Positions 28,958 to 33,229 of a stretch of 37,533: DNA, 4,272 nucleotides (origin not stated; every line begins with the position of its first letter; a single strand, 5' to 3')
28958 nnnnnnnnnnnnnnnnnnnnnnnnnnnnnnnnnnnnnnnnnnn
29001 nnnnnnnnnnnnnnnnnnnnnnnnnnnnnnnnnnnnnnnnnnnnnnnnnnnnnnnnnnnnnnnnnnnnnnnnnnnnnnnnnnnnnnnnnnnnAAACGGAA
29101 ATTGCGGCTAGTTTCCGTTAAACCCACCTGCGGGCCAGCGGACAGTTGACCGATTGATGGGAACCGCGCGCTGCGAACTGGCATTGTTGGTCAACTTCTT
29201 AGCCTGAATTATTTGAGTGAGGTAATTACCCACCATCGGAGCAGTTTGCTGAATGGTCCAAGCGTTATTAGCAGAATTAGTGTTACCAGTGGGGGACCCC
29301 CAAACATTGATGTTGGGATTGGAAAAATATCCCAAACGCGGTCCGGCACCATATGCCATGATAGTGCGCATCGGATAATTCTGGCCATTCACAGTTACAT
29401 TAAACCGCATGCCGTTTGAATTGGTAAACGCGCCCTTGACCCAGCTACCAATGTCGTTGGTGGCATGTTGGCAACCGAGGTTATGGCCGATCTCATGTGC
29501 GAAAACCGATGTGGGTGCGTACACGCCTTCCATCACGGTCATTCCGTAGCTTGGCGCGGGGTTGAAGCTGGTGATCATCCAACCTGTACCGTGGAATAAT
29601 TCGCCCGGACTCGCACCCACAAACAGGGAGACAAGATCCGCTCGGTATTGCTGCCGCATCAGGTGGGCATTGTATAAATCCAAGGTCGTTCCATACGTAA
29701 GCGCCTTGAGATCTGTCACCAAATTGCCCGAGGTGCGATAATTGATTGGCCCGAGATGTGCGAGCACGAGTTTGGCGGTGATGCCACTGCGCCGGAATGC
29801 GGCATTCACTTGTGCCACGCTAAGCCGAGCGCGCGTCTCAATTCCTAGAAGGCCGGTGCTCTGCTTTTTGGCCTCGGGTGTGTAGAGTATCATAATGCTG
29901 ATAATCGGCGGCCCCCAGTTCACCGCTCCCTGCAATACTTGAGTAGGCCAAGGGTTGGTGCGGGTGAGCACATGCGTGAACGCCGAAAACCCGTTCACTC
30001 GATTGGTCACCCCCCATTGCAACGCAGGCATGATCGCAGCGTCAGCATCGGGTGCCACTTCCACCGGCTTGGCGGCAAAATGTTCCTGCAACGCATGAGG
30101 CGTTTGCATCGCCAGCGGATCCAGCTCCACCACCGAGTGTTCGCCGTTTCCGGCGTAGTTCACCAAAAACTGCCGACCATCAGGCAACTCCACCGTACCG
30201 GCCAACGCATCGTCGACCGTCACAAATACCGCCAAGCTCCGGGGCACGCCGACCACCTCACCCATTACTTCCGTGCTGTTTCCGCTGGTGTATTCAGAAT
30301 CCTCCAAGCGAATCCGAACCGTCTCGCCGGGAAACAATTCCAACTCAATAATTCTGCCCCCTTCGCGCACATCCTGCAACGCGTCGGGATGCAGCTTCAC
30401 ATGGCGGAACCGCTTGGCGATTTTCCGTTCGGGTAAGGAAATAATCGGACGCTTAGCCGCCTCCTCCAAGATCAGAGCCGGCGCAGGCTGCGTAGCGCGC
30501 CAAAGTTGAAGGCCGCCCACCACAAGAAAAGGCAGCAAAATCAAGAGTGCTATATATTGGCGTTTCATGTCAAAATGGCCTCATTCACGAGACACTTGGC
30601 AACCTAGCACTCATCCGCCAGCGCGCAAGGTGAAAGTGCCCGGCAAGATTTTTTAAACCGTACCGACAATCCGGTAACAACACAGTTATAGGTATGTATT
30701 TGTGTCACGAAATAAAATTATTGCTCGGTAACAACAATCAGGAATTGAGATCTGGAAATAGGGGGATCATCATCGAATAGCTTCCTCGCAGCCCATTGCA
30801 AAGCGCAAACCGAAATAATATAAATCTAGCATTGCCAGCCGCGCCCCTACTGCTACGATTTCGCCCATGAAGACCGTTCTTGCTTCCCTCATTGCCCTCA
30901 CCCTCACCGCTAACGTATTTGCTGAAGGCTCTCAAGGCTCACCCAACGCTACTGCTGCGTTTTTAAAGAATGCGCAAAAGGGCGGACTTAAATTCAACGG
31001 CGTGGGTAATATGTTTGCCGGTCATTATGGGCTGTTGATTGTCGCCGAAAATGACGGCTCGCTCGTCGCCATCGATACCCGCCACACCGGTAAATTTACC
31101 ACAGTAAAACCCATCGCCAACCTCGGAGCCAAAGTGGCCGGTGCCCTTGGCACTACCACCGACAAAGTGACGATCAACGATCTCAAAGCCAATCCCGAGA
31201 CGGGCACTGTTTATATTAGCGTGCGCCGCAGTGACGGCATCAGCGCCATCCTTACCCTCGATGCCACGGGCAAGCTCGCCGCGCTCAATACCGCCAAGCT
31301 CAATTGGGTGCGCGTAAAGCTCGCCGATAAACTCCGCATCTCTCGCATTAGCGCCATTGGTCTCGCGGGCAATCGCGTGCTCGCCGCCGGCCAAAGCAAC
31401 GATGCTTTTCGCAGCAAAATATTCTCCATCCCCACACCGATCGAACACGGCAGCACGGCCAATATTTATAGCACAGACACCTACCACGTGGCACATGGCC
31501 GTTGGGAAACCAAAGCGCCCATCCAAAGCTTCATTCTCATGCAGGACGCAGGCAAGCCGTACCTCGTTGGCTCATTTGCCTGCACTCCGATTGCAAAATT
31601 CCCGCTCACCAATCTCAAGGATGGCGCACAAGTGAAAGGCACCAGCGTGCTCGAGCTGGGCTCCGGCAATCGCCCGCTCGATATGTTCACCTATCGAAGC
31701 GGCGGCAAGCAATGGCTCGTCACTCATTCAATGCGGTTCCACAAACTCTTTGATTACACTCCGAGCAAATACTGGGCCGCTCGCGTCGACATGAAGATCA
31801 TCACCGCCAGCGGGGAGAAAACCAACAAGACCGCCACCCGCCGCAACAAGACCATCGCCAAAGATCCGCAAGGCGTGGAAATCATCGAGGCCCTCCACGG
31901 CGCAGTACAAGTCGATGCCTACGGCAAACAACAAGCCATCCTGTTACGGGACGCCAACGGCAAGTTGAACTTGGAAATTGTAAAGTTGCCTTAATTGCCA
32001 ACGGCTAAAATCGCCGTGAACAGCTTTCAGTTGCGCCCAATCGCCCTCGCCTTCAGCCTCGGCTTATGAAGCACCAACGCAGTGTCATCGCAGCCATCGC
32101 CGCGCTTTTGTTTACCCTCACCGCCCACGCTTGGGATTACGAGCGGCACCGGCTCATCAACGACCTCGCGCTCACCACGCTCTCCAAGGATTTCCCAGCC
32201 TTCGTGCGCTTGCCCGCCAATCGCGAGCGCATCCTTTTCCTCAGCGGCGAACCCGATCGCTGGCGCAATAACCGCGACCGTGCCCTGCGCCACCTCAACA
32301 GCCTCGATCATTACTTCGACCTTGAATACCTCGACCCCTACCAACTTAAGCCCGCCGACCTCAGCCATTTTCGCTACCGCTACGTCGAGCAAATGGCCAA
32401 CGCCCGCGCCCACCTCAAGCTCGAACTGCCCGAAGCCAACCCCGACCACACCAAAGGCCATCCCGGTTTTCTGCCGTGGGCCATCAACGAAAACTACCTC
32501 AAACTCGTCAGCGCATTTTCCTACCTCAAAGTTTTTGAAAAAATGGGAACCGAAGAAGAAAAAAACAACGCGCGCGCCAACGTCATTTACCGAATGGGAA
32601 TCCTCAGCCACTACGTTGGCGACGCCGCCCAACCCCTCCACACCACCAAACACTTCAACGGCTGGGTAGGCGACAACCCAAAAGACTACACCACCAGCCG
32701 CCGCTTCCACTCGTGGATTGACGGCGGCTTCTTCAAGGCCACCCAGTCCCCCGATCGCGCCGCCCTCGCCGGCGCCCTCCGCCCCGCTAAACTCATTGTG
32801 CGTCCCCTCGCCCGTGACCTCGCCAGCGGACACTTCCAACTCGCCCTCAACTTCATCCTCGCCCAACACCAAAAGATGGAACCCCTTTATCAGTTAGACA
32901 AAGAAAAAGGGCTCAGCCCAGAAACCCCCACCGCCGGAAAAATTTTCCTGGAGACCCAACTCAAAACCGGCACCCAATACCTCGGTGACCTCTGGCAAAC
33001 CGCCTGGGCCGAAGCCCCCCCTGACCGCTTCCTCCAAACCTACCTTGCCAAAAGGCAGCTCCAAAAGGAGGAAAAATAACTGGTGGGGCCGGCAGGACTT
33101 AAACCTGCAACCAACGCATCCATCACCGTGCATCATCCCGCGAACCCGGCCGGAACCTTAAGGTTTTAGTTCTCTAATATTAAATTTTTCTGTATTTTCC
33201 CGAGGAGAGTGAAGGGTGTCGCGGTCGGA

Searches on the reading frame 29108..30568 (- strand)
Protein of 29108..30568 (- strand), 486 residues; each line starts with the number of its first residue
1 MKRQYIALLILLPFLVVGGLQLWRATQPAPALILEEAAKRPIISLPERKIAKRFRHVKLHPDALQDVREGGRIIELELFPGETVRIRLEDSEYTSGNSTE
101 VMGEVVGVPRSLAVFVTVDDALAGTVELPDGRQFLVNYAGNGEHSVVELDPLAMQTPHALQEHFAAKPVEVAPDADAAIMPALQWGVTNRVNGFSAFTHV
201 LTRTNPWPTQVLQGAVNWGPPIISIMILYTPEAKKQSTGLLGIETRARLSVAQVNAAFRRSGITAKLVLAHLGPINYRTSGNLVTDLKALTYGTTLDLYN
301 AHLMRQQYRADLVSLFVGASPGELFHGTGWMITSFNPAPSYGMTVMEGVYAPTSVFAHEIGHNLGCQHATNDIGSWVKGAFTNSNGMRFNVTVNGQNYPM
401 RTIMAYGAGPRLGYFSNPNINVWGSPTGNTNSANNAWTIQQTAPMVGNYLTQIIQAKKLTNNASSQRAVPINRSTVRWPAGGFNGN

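Call 52: search_protein_families(library=pfam, proteins=[window:29108-30568:-], max_evalue=0.0001)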
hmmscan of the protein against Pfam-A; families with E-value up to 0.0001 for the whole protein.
window:29108-30568:- (486 aa): 3 families
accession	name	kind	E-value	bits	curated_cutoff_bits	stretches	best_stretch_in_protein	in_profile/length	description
PF13583.11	Reprolysin_4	-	9.1e-11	42.2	22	1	227-431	9-201/203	Metallo-peptidase family M12B Reprolysin-like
PF13582.12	Reprolysin_3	-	2e-10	41.7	22.4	1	249-368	6-122/123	Metallo-peptidase family M12B Reprolysin-like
PF13688.12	Reprolysin_5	-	2.6e-10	41.3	27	1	225-416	7-196/196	Metallo-peptidase family M12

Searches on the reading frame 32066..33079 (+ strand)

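Call 52: search_protein_families(library=pfam, proteins=[window:32066-33079:+], max_evalue=0.0001)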
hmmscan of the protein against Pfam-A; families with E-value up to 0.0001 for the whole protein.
window:32066-33079:+ (337 aa): 1 family
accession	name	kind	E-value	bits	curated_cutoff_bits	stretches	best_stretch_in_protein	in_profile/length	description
PF02265.22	S1-P1_nuclease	-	5.8e-05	23.5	29.5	0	168-226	102-162/258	S1/P1 Nuclease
